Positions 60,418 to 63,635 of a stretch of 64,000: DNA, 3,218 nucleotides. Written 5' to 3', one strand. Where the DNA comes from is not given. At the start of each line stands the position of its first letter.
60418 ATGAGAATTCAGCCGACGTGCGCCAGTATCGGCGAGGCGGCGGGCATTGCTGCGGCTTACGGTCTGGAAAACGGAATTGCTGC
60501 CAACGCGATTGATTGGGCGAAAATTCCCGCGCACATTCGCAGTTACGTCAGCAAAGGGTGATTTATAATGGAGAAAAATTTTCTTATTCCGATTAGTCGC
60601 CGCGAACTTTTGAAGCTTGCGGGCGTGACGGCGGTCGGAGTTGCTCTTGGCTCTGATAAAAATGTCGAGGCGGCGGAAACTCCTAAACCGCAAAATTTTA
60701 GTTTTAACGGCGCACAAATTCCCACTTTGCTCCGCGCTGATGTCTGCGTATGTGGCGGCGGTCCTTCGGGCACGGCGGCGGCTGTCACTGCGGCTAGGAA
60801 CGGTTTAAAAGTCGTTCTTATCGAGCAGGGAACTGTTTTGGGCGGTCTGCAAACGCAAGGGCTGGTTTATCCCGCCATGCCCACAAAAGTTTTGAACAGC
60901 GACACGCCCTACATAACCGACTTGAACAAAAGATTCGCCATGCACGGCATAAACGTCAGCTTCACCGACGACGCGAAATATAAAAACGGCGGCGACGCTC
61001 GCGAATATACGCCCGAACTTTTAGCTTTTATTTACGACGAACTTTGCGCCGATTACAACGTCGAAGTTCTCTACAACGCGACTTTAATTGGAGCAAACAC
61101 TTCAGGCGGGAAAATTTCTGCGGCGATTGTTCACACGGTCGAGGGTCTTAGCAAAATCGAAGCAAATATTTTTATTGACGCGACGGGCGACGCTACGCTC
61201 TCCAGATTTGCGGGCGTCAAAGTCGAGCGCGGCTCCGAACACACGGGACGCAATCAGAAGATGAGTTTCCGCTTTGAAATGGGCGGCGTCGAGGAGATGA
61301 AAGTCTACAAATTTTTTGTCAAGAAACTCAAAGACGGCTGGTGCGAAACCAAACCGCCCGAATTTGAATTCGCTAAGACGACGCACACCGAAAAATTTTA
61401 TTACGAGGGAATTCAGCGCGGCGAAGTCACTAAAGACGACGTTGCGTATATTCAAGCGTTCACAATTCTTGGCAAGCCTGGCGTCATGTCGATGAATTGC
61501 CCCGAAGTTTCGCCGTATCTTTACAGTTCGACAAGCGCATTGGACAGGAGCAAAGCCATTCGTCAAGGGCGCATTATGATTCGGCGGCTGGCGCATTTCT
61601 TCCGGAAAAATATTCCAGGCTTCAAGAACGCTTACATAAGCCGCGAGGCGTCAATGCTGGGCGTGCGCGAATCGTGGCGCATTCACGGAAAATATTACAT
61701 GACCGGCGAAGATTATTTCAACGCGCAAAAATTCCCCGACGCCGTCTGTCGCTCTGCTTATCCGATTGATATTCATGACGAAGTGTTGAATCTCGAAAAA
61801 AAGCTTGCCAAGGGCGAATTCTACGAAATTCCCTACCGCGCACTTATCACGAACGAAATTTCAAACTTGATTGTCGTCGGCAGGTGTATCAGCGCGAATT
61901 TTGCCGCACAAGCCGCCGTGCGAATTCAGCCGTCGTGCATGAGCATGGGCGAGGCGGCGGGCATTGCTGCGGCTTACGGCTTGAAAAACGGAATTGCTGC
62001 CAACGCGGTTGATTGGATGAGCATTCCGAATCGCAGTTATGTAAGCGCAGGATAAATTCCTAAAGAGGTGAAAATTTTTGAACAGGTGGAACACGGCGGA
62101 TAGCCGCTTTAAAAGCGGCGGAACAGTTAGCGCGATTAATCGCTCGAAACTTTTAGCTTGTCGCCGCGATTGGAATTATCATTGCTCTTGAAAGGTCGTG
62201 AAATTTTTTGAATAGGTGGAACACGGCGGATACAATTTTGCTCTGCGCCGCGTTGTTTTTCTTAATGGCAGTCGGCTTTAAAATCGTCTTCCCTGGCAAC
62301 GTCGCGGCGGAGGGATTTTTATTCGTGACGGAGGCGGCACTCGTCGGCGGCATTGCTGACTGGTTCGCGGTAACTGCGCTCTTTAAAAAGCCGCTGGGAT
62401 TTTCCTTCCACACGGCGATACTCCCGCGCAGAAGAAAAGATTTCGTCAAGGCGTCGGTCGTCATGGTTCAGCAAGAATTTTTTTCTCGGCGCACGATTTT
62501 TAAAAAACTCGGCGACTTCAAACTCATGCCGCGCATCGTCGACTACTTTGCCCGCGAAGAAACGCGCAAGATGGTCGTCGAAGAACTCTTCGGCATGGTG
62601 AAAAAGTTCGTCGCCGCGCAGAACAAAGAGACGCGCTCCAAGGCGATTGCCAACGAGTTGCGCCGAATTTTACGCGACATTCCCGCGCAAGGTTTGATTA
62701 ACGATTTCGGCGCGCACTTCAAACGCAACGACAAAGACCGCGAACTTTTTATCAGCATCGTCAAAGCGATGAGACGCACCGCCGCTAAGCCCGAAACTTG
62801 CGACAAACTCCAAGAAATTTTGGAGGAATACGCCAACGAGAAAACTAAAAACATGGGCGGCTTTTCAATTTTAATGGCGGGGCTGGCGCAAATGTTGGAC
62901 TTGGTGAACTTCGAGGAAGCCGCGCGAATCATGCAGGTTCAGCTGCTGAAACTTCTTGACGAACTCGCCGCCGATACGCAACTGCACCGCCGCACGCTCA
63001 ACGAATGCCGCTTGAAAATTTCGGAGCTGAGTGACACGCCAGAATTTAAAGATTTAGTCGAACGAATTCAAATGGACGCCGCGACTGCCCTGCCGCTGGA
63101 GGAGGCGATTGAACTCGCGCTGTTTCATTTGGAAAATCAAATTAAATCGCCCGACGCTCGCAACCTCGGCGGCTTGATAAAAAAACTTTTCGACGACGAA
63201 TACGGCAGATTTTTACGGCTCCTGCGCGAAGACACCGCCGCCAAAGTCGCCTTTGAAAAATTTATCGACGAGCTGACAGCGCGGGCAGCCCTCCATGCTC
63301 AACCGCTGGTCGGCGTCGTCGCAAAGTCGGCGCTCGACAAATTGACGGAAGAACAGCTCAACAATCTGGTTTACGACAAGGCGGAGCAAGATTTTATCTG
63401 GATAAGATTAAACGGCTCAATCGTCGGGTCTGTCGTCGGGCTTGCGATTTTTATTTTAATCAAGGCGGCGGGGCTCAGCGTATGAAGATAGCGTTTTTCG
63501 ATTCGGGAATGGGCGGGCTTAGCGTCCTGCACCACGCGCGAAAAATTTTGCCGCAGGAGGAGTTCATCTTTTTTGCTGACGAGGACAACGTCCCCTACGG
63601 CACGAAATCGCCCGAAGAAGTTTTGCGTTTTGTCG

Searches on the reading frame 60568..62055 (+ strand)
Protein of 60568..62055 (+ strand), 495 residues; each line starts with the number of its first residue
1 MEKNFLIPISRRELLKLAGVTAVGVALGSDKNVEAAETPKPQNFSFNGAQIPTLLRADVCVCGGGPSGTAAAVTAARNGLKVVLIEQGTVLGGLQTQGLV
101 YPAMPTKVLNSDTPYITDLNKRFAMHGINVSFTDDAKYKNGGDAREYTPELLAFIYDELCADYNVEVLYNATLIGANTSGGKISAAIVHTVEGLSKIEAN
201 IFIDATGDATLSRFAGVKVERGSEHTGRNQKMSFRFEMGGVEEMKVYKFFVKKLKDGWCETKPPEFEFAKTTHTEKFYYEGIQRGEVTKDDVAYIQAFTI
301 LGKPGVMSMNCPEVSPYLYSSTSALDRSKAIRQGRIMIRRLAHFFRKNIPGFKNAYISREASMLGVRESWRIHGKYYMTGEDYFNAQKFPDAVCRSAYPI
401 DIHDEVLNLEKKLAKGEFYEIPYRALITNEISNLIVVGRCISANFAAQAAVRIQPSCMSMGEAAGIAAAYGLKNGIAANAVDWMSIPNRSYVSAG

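Call 15: search_protein_families(library=pfam, proteins=[window:60568-62055:+], max_evalue=0.001)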
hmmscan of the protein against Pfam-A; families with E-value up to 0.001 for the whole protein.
window:60568-62055:+ (495 aa): 8 families
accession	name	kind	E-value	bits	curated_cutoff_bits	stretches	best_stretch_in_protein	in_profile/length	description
PF12831.13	FAD_oxidored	-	2.7e-105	353.5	27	1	58-484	1-410/416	FAD dependent oxidoreductase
PF01946.23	Thi4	-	1.6e-06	27.9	26.2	1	54-104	15-67/235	Thi4 family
PF07992.20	Pyr_redox_2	-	1.3e-05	25.3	26.1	1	58-92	2-37/291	Pyridine nucleotide-disulphide oxidoreductase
PF00890.30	FAD_binding_2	-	1.3e-05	25.1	20.4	1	58-95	1-37/414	FAD binding domain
PF01266.30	DAO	-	2.8e-05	24.2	27.9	1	58-92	1-35/353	FAD dependent oxidoreductase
PF13450.12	NAD_binding_8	-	2.9e-05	24.7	21.9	1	62-94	2-34/68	NAD(P)-binding Rossmann-like domain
PF01134.28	GIDA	-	5e-05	23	22.1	1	58-87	1-30/391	Glucose inhibited division protein A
PF03486.20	HI0933_like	-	0.00062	19.7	50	1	58-92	2-36/244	HI0933-like protein Rossmann domain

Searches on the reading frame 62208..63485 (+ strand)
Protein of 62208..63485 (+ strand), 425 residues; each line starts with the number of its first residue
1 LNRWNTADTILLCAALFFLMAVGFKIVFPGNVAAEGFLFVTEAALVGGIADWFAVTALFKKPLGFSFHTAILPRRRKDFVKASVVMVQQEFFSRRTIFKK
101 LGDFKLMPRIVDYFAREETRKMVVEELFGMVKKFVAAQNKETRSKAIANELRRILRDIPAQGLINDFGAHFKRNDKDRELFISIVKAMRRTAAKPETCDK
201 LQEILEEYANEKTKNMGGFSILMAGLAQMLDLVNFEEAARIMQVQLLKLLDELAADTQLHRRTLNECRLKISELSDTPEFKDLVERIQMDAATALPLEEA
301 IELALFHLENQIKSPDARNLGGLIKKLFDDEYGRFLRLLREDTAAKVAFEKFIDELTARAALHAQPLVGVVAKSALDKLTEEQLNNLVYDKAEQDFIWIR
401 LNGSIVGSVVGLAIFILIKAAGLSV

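Call 15: search_protein_families(library=pfam, proteins=[window:62208-63485:+], max_evalue=0.001)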
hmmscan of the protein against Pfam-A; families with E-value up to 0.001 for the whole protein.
window:62208-63485:+ (425 aa): 1 family
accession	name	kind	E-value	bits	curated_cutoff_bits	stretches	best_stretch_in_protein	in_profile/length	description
PF04286.17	DUF445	-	1.1e-53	183.9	33.8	1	42-418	2-365/368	Protein of unknown function (DUF445)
